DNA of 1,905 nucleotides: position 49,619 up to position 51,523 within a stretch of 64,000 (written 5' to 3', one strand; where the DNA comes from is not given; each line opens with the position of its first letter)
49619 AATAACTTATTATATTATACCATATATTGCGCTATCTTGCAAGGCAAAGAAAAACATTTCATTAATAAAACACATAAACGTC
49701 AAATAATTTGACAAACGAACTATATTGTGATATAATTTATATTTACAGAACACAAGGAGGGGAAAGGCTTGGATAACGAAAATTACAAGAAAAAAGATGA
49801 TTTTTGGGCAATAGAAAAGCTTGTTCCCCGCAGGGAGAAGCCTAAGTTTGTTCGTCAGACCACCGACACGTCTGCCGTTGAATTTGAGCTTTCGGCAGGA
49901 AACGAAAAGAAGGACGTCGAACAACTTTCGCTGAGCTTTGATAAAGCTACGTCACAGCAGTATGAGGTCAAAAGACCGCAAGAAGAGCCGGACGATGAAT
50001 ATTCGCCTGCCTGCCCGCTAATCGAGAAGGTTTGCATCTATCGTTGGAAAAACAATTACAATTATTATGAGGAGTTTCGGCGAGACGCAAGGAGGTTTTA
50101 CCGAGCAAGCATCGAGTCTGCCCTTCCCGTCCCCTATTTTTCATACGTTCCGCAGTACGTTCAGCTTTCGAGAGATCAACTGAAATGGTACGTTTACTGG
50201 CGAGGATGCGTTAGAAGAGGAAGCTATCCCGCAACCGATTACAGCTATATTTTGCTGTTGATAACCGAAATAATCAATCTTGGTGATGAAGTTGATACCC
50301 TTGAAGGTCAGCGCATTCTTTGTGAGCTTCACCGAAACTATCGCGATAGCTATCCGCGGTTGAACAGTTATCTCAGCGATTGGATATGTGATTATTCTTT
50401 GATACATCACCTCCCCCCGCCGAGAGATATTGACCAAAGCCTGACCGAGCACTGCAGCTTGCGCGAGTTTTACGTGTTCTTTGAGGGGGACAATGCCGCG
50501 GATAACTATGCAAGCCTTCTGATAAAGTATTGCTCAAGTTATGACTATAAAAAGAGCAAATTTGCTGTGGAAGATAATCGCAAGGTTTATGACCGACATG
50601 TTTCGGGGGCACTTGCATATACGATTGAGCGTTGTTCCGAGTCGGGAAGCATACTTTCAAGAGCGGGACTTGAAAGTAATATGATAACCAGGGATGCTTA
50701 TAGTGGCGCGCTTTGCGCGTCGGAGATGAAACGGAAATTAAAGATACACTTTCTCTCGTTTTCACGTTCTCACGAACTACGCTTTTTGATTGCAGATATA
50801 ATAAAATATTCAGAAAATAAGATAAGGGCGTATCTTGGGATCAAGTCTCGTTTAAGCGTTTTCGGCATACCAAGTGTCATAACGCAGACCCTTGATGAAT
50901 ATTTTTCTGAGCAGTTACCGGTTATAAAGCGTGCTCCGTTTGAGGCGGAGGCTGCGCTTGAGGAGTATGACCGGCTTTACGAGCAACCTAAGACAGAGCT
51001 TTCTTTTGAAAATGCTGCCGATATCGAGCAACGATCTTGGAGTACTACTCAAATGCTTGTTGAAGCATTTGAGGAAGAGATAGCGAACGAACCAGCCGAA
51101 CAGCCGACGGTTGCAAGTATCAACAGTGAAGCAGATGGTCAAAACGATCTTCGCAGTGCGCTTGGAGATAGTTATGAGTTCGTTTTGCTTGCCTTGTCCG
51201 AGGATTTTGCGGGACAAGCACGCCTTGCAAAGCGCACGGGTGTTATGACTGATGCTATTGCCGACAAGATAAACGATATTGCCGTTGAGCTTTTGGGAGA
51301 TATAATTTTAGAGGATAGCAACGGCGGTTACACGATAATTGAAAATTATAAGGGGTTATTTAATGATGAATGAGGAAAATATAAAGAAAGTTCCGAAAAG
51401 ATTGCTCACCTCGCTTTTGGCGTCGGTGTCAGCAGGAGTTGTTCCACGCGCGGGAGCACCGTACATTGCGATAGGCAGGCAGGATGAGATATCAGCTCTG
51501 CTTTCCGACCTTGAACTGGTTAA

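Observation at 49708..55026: Three-gene TerB-N/TerB-C, DUF2791 ATPase, Lhr-like helicase cassette: Shango-type anti-phage defence candidate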

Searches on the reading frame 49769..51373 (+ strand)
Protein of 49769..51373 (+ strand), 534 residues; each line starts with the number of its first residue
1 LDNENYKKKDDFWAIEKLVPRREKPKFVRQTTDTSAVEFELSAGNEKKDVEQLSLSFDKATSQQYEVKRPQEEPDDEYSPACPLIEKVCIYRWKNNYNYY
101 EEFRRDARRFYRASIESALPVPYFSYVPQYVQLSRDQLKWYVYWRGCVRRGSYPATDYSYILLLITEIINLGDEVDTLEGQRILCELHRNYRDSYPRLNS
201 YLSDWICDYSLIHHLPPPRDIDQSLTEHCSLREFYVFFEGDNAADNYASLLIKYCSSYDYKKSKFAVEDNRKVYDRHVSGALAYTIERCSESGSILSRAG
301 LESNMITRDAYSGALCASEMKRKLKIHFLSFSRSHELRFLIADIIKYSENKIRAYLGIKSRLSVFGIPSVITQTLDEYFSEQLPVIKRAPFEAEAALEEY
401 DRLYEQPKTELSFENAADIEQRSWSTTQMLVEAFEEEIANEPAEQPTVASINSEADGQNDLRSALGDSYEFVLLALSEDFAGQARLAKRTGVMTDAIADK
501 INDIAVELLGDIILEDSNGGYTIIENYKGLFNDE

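Call 7: search_protein_families(library=pfam, proteins=[window:49769-51373:+], max_evalue=0.01)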
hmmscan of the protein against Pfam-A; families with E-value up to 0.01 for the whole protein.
window:49769-51373:+ (534 aa): 2 families
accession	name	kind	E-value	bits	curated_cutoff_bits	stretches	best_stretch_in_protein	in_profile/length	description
PF13208.11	TerB_N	-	3.9e-12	46.8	25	1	100-214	31-136/207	TerB N-terminal domain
PF15615.11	TerB_C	-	4e-09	37.3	26.3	1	405-527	13-143/148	TerB-C domain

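Call 8: search_protein_families(library=padloc, proteins=[window:49769-51373:+], max_evalue=0.01)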
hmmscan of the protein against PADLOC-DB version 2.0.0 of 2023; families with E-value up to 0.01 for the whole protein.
window:49769-51373:+ (534 aa): 1 family
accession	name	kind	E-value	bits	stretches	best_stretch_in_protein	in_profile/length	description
PDLC03958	SngA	-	1.1e-44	152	1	95-527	75-519/528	-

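Call 9: search_protein_families(library=ncbifam, proteins=[window:49769-51373:+], max_evalue=0.01)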
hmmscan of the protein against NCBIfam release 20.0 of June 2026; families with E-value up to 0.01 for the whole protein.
window:49769-51373:+ (534 aa): 0 families

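Call 19: find_homologous_proteins(query=window:49769-51373:+)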
Query window:49769-51373:+ (534 aa): 796 proteins with E <= 0.001 among 8000 candidates; the best 120 are listed.
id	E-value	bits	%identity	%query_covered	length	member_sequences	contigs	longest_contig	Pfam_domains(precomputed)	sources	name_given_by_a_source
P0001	0.0e+0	1210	100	100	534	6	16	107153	PF13208.12,PF15615.12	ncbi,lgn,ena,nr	ncbi:MAG: TerB N-terminal domain-containing protein [Clostridia bacterium]|nr:TerB N-terminal domain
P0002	6.0e-292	987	81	100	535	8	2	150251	PF13208.12,PF15615.12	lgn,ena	-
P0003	6.7e-246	835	69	100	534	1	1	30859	PF13208.12,PF15615.12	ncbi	-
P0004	2.8e-240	817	68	100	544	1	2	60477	PF13208.12,PF15615.12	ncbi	-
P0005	1.9e-238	810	68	100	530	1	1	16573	PF13208.12,PF15615.12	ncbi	-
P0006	3.8e-238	809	68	100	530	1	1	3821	PF13208.12,PF15615.12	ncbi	-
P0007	1.9e-236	804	66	100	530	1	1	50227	PF13208.12,PF15615.12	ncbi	-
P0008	5.3e-193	661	57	100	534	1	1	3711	PF13208.12,PF15615.12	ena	-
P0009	1.4e-191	656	56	100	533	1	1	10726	PF13208.12,PF15615.12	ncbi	-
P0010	2.9e-189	648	55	99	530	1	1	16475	PF13208.12,PF15615.12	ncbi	-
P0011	3.4e-189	648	55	100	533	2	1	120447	PF13208.12,PF15615.12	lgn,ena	-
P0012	1.4e-188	646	55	98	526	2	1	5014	PF13208.12,PF15615.12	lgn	-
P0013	1.3e-187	643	56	99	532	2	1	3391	PF13208.12,PF15615.12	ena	-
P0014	8.0e-183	627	55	100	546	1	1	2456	PF13208.12,PF15615.12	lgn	-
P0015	2.0e-182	626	56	98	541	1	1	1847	PF13208.12,PF15615.12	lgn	-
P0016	9.2e-182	623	52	100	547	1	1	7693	PF13208.12,PF15615.12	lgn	-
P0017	4.7e-180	618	53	99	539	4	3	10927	PF13208.12,PF15615.12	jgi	-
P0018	2.7e-178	612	55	99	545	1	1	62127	PF13208.12,PF15615.12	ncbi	-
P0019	1.7e-177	609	56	99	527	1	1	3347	PF13208.12,PF15615.12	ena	-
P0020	3.6e-177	608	54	99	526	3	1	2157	PF13208.12,PF15615.12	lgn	-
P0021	5.6e-177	608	52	99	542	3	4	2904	PF13208.12,PF15615.12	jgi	-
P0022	7.5e-175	601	52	100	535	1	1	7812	PF13208.12,PF15615.12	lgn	-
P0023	7.1e-174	597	53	99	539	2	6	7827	PF13208.12,PF15615.12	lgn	-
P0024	1.7e-173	596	52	99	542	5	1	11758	PF13208.12,PF15615.12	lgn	-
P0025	4.1e-173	595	53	99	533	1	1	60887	PF13208.12,PF15615.12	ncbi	-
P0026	1.7e-171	590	52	100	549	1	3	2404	PF13208.12,PF15615.12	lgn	-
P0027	2.2e-171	589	51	100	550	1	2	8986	PF13208.12,PF15615.12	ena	-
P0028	5.4e-171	588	53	98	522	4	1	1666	PF13208.12,PF15615.12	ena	-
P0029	5.9e-169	581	53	98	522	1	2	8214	PF13208.12,PF15615.12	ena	-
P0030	8.4e-169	581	50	100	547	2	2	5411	PF13208.12,PF15615.12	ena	-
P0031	6.3e-168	578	52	98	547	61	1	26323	PF13208.12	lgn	-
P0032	4.7e-167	575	52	99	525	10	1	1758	PF13208.12,PF15615.12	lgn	-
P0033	4.8e-167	575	52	99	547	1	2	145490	PF13208.12,PF15615.12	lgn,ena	-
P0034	8.4e-166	571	51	98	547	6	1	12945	PF13208.12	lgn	-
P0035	1.8e-165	570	51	98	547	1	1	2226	PF13208.12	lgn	-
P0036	4.2e-165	568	51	99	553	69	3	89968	PF13208.12,PF15615.12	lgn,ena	-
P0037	1.1e-163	564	52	99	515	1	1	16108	PF13208.12,PF15615.12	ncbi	-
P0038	3.5e-161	556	51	100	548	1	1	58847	PF13208.12,PF15615.12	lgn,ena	-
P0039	7.8e-159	548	51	98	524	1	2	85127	PF13208.12,PF15615.12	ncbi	-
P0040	5.3e-157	542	51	99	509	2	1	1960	PF13208.12,PF15615.12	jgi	-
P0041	2.2e-155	536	47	98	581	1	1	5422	PF13208.12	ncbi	-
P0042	7.8e-135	469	44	97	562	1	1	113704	PF13208.12,PF15615.12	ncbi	-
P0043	1.1e-134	468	44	99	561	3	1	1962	PF13208.12,PF15615.12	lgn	-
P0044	1.2e-134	468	44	97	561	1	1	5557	PF13208.12,PF15615.12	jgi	-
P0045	8.7e-134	465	44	97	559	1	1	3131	PF13208.12,PF15615.12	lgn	-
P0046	2.9e-133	463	44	98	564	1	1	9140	PF13208.12,PF15615.12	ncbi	-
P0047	3.0e-133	463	43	100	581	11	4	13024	PF13208.12,PF15615.12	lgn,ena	-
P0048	3.2e-133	463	44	96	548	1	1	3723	PF13208.12,PF15615.12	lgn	-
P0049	3.4e-133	463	44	98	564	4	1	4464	PF13208.12,PF15615.12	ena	-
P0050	7.0e-133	462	43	97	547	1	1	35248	PF13208.12,PF15615.12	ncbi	-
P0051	8.2e-133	462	43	98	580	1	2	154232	PF13208.12,PF15615.12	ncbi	-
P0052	5.4e-132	459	42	98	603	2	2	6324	PF13208.12,PF15615.12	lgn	-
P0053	1.2e-131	458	47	87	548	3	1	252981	PF13208.12,PF15615.12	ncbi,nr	ncbi:MAG: TerB N-terminal domain-containing protein [Clostridia bacterium]|nr:TerB N-terminal domain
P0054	1.3e-131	458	41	96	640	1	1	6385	PF13208.12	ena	-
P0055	1.4e-131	458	42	98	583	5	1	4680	PF13208.12,PF15615.12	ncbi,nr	ncbi:MAG: TerB N-terminal domain-containing protein [Clostridia bacterium]|nr:TerB N-terminal domain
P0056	2.8e-131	457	43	98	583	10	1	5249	PF13208.12,PF15615.12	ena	-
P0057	4.1e-131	456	44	98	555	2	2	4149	PF13208.12,PF15615.12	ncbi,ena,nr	ncbi:MAG: TerB N-terminal domain-containing protein [Clostridia bacterium]|nr:TerB N-terminal domain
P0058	4.8e-131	456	46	86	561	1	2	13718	PF13208.12,PF15615.12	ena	-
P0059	4.9e-131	456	43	98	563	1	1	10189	PF13208.12,PF15615.12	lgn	-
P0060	5.0e-131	456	42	99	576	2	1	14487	PF13208.12,PF15615.12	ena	-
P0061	6.8e-131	456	42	97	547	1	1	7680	PF13208.12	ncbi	-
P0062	8.2e-131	455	40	98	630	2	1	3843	PF13208.12,PF15615.12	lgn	-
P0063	9.0e-131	455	42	97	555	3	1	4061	PF13208.12,PF15615.12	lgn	-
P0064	1.5e-130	454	44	99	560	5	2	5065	PF13208.12,PF15615.12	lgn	-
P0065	2.3e-130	454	43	99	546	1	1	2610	PF13208.12,PF15615.12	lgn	-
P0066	4.2e-130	453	43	97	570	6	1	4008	PF13208.12,PF15615.12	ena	-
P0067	8.6e-130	452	41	99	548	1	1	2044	PF13208.12,PF15615.12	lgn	-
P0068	1.1e-129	452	40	100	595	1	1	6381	PF13208.12,PF15615.12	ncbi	-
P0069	1.5e-129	451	43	99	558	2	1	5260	PF13208.12,PF15615.12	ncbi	-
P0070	1.6e-129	451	40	100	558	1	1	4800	PF13208.12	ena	-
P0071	1.6e-129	451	44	99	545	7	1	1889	PF13208.12,PF15615.12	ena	-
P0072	1.7e-129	451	41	100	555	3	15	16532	PF13208.12,PF15615.12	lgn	-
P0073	1.9e-129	451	45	98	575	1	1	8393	PF13208.12,PF15615.12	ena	-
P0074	2.2e-129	451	42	98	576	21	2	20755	PF13208.12,PF15615.12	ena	-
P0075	2.3e-129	451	43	99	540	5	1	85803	PF13208.12,PF15615.12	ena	-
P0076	2.7e-129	450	43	97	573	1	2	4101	PF13208.12,PF15615.12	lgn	-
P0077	2.9e-129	450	45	86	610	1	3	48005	PF13208.12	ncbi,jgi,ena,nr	ncbi:MAG: hypothetical protein GX057_00295 [Clostridiales bacterium]|nr:hypothetical protein [Clostr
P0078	4.4e-129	450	43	99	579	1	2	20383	PF13208.12,PF15615.12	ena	-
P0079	4.9e-129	450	41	98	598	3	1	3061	PF13208.12,PF15615.12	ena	-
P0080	6.7e-129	449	42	97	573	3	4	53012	PF13208.12,PF15615.12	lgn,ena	-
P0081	7.0e-129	449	42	99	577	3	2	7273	PF13208.12,PF15615.12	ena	-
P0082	1.8e-128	448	42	98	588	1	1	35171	PF13208.12,PF15615.12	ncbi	-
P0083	2.0e-128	447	44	99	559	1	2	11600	PF13208.12,PF15615.12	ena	-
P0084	2.9e-128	447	41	99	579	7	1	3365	PF13208.12,PF15615.12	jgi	jgi:hypothetical protein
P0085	3.1e-128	447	41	98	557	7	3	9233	PF13208.12,PF15615.12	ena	-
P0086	3.3e-128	447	41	100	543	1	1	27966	PF13208.12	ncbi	-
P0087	3.3e-128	447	42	99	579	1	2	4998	PF13208.12,PF15615.12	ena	-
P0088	3.5e-128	447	41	99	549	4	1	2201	PF13208.12,PF15615.12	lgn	-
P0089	4.6e-128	446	41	97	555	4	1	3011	PF13208.12,PF15615.12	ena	-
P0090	5.0e-128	446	41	98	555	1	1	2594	PF13208.12,PF15615.12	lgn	-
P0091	5.1e-128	446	43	100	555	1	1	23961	PF13208.12,PF15615.12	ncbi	-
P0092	5.4e-128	446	42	98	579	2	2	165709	PF13208.12,PF15615.12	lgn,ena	-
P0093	6.5e-128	446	41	100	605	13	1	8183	PF13208.12,PF15615.12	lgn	-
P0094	6.9e-128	446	42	99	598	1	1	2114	PF13208.12,PF15615.12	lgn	-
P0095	7.6e-128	446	42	98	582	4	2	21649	PF13208.12,PF15615.12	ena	-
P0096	8.2e-128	445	42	98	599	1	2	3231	PF13208.12,PF15615.12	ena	-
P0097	1.1e-127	445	42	99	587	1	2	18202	PF13208.12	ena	-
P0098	1.7e-127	444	46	86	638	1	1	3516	PF13208.12,PF15615.12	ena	-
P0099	1.7e-127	444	42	97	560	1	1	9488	PF13208.12,PF15615.12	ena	-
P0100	2.2e-127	444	46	86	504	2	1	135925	PF13208.12,PF15615.12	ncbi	-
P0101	2.2e-127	444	42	97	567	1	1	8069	PF13208.12,PF15615.12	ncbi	-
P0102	2.7e-127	444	42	99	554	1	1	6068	PF13208.12,PF15615.12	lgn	-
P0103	3.0e-127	444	43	97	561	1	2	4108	PF13208.12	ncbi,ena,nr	ncbi:MAG: TerB N-terminal domain-containing protein [Clostridia bacterium]|nr:TerB N-terminal domain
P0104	3.9e-127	443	40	99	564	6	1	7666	PF13208.12,PF15615.12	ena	-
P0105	4.0e-127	443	40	99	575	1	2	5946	PF13208.12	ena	-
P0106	4.7e-127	443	43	98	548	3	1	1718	PF13208.12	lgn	-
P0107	5.3e-127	443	47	86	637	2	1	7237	PF13208.12,PF15615.12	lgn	-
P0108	5.5e-127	443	43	98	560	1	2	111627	PF13208.12,PF15615.12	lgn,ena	-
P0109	8.6e-127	442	42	97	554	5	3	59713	PF13208.12,PF15615.12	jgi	-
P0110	9.0e-127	442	41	98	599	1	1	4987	PF13208.12,PF15615.12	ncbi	-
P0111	1.1e-126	442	40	100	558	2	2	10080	PF13208.12,PF15615.12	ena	-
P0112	1.2e-126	442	43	100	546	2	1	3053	PF13208.12,PF15615.12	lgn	-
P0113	1.5e-126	441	43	97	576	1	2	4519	PF13208.12,PF15615.12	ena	-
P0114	1.8e-126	441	42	98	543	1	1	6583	PF13208.12,PF15615.12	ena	-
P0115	2.1e-126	441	43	99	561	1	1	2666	PF13208.12,PF15615.12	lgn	-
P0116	2.1e-126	441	49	71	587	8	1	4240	PF13208.12,PF15615.12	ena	-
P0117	2.7e-126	440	42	98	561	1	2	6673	PF13208.12,PF15615.12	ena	-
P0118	2.8e-126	440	42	97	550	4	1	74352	PF13208.12,PF15615.12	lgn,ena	-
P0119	3.4e-126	440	43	99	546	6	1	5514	PF13208.12,PF15615.12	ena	-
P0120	3.8e-126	440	44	97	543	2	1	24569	PF13208.12,PF15615.12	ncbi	-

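Call 21: find_related_loci(query=A1, collection=genome_contigs, flank=8000)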
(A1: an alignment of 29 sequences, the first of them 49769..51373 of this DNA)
Query A1 (534 aa) in genome_contigs; peptide patterns used: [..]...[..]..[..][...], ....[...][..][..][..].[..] (x = any residue, [..] = any of these).
224 stretches matched a pattern; 204 encode a relative of the query (tblastn E <= 1e-3); the best 80 are kept; 80 distinct loci.
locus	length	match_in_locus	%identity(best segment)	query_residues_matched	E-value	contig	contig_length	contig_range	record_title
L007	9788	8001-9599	56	1-534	0e+0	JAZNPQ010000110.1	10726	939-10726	MAG: Eubacteriales bacterium isolate T1900044833_TS20190299.MAGScoT_cleanbin_000036 SGB_2904_k141_2988509, whole genome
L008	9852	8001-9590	55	1-531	0e+0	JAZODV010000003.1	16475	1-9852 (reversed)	MAG: Eubacteriales bacterium isolate T1900044750_TS20190416.MAGScoT_cleanbin_000133 SGB_2197_k141_167390, whole genome s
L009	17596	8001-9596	53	9-531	0e+0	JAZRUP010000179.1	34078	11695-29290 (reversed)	MAG: Eubacteriales bacterium isolate T1900045336_YK20190025.MAGScoT_cleanbin_000059 SGB_6609_k141_123307, whole genome s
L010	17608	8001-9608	51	10-534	7e-172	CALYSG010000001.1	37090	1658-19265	MAG: uncultured Clostridia bacterium isolate SRR7188232_bin.23_metaWRAP_v1.3_MAG genome assembly, contig: ERZ9280833.200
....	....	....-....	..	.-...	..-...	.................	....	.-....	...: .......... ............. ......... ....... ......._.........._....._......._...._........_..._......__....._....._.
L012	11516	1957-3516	51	9-534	3e-167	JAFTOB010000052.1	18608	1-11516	MAG: Clostridia bacterium isolate RGIG3994 Roe_deer_Cecum-4__c141498, whole genome shotgun sequence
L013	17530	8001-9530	51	6-533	3e-158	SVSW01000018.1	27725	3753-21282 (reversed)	MAG: Oscillospiraceae bacterium isolate SIG679 NODE_34551_length_27725_cov_1.754837, whole genome shotgun sequence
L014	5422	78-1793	47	8-531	3e-156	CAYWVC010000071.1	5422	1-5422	MAG TPA_asm: uncultured Lachnospiraceae bacterium isolate SRP225648_co1_340 genome assembly, contig: NODE_38765_length_5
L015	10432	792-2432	44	10-533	1e-138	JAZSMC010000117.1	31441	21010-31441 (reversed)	MAG: Eubacteriales bacterium isolate T1900044555_TS20190021.MAGScoT_cleanbin_000081 SGB_295_k141_987628, whole genome sh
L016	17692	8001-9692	43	7-531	1e-138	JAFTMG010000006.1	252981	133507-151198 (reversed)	MAG: Clostridia bacterium isolate RGIG3947 Roe_deer_Cecum-3__c1883, whole genome shotgun sequence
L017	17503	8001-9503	45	73-533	8e-135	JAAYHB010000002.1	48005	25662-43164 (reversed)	MAG: Clostridiales bacterium isolate AS09scLD_304 11016_AS09, whole genome shotgun sequence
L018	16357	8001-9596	42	10-528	3e-133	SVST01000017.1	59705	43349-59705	MAG: Oscillospiraceae bacterium isolate SIG676 NODE_12206_length_59705_cov_3.790913, whole genome shotgun sequence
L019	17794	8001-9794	41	2-533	6e-133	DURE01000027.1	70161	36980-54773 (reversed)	MAG TPA_asm: Clostridiales bacterium isolate AS08sgBPME_67 107952_AS08, whole genome shotgun sequence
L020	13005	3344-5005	40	1-532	5e-132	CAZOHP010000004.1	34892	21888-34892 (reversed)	MAG TPA_asm: uncultured Lachnospiraceae bacterium isolate SRP225648_co1_247 genome assembly, contig: NODE_2424_length_34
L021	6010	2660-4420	42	10-533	3e-132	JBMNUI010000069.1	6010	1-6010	MAG: Eubacteriales bacterium isolate SBF912SR1HQ0008 scaffold_5777_c1, whole genome shotgun sequence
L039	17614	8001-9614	41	10-533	4e-125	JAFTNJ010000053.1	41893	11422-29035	MAG: Clostridia bacterium isolate RGIG3976 Roe_deer_Cecum-4__c3329, whole genome shotgun sequence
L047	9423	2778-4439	40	1-528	2e-123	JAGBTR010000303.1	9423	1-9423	MAG: Clostridia bacterium isolate RGIG9437 Yak_Cecum-2__c949492, whole genome shotgun sequence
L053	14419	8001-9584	40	10-527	8e-122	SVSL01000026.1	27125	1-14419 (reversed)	MAG: Oscillospiraceae bacterium isolate SIG668 NODE_35453_length_27125_cov_1.784688, whole genome shotgun sequence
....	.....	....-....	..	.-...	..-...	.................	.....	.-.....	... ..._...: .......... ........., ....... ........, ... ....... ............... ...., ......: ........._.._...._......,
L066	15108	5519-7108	40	10-530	2e-117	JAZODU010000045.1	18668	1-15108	MAG: Eubacteriales bacterium isolate T1900044751_TS20190417.MAGScoT_cleanbin_000017 SGB_2214_k141_3579808, whole genome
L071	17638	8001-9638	39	1-533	8e-128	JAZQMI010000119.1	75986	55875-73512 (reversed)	MAG: Eubacteriales bacterium isolate T1900044606_TS20190072.MAGScoT_cleanbin_000042 SGB_744_k141_2356842, whole genome s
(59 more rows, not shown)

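Call 25: search_solved_structures(query=A1, max_evalue=1)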
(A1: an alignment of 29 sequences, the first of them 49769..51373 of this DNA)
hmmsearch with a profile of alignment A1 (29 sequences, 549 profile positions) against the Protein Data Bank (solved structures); distinct sequences matched with E-value up to 1: 0.
